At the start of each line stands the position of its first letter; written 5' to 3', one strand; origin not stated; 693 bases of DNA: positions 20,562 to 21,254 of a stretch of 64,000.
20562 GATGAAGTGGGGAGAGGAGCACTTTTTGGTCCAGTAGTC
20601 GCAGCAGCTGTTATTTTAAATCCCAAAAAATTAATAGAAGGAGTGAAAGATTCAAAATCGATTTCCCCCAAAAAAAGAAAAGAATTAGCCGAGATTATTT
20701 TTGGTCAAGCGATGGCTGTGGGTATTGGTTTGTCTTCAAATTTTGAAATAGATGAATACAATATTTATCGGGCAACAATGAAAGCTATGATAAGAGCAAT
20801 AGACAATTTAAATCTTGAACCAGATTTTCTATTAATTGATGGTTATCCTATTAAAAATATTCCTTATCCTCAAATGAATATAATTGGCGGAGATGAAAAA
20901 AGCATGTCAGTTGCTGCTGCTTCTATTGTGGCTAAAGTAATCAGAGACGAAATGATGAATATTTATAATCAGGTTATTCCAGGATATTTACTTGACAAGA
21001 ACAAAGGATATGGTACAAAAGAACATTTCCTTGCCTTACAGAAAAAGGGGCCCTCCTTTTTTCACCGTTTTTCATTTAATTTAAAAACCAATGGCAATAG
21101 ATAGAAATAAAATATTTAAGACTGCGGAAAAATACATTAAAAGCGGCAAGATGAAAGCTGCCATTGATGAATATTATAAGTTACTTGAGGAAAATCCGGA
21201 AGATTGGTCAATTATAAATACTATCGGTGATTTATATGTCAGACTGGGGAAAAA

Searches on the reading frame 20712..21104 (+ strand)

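Call 77: search_protein_families(library=pfam, proteins=[window:20712-21104:+], max_evalue=0.00001)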
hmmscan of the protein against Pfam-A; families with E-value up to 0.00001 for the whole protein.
window:20712-21104:+ (130 aa): 1 family
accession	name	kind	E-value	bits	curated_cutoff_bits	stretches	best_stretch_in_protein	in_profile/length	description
PF01351.25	RNase_HII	-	4.3e-22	79.4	25.8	1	11-123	73-197/199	Ribonuclease HII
